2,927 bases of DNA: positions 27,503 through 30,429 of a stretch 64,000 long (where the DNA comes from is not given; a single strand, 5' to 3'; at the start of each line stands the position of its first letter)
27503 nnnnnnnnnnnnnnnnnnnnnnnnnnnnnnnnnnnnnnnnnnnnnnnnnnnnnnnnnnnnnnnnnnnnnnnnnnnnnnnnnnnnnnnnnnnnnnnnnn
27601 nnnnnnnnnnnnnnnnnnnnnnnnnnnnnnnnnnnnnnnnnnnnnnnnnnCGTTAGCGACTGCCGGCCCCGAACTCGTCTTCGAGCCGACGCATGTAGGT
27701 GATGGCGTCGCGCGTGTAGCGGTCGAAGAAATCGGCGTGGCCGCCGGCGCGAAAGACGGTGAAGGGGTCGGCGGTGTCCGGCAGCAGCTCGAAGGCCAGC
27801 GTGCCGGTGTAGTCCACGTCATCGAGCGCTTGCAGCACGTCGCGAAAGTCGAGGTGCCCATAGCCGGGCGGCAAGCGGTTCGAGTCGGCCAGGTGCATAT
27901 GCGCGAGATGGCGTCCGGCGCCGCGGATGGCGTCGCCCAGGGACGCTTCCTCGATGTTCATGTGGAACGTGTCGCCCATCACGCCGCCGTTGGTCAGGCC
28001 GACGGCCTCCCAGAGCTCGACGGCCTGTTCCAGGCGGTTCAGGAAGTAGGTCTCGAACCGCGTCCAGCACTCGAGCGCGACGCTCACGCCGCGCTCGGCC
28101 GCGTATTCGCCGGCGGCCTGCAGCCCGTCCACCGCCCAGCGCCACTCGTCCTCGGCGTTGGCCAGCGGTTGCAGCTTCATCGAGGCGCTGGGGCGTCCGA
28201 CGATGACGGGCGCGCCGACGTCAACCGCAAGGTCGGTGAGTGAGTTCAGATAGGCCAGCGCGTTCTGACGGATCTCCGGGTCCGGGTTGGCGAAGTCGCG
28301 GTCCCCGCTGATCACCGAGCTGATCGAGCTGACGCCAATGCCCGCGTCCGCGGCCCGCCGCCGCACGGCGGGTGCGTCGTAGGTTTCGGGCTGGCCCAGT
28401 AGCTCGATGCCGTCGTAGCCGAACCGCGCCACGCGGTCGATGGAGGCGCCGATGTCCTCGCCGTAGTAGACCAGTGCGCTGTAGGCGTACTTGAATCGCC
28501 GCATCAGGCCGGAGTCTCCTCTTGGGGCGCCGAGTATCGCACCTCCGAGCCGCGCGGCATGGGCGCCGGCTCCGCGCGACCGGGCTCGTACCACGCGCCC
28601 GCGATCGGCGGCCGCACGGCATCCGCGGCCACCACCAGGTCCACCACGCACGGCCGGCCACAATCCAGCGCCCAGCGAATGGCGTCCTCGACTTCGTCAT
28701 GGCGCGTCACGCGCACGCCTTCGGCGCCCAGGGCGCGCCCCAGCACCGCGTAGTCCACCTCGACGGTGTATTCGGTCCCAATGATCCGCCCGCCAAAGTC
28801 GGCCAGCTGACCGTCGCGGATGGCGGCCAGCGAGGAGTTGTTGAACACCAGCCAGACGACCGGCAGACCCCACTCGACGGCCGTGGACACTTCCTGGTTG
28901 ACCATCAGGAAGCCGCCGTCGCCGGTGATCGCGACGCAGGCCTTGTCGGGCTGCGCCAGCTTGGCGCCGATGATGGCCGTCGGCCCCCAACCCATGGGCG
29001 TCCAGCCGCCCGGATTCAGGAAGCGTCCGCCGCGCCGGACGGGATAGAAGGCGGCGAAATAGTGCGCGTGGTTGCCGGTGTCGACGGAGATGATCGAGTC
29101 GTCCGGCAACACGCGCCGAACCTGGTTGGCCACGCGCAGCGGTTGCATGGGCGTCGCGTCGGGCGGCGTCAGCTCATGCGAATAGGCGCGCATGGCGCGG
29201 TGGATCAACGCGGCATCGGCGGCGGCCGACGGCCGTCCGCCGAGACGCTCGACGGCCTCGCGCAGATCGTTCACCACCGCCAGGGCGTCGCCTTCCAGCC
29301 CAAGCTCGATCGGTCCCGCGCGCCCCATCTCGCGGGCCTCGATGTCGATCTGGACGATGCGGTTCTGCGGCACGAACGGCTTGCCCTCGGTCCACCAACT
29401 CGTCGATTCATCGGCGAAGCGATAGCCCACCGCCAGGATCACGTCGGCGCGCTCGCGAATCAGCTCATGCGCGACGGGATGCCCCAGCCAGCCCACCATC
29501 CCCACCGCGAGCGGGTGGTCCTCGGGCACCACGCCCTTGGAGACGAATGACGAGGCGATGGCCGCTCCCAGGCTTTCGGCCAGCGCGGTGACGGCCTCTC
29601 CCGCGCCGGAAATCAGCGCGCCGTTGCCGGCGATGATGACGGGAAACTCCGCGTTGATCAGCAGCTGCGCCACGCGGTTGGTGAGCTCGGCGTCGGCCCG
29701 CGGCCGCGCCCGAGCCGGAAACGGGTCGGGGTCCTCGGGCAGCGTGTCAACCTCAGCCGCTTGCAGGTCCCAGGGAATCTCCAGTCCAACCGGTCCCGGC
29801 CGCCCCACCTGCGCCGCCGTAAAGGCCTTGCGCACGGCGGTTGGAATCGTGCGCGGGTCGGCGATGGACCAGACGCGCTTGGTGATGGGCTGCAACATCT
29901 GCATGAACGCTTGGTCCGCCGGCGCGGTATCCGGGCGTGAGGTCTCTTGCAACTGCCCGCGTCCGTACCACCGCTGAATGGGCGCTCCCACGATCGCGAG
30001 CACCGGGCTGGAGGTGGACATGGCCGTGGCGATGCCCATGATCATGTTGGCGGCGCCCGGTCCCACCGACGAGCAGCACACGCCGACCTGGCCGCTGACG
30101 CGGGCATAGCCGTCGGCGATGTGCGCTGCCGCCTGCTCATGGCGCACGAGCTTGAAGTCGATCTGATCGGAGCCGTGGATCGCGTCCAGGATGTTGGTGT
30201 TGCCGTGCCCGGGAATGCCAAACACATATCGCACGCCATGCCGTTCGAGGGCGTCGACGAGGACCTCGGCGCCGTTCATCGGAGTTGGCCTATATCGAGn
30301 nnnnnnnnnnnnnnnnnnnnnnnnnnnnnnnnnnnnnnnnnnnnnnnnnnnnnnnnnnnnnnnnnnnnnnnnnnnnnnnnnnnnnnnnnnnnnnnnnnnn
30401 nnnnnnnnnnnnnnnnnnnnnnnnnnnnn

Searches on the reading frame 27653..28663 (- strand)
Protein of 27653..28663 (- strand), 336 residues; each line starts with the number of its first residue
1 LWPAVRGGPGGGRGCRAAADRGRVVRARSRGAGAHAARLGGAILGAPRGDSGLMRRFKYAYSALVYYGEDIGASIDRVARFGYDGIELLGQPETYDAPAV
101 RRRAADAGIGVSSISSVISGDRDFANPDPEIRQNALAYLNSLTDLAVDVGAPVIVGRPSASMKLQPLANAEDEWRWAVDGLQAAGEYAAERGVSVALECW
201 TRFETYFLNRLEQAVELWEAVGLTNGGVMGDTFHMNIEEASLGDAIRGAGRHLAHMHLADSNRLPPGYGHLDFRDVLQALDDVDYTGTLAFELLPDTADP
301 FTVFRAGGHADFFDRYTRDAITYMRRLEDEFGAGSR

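Call 53: search_protein_families(library=pfam, proteins=[window:27653-28663:-], max_evalue=0.001)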
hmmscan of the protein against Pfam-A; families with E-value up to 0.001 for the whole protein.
window:27653-28663:- (336 aa): 1 family
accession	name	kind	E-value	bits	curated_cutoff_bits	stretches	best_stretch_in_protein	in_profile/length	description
PF01261.30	AP_endonuc_2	-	8.3e-42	144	31.1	1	75-295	1-231/249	Xylose isomerase-like TIM barrel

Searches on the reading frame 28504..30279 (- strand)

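Call 53: search_protein_families(library=pfam, proteins=[window:28504-30279:-], max_evalue=0.001)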
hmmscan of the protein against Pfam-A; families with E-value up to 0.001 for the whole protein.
window:28504-30279:- (591 aa): 3 families
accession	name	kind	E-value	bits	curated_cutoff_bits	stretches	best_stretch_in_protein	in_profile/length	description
PF02776.23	TPP_enzyme_N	-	1.2e-38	132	26.8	1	1-113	1-114/119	Thiamine pyrophosphate enzyme, N-terminal TPP binding domain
PF02775.26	TPP_enzyme_C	-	4.1e-38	131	21.9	1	400-547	1-150/151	Thiamine pyrophosphate enzyme, C-terminal TPP binding domain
PF00205.28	TPP_enzyme_M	-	1.2e-35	122.6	30.4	1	201-339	2-137/137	Thiamine pyrophosphate enzyme, central domain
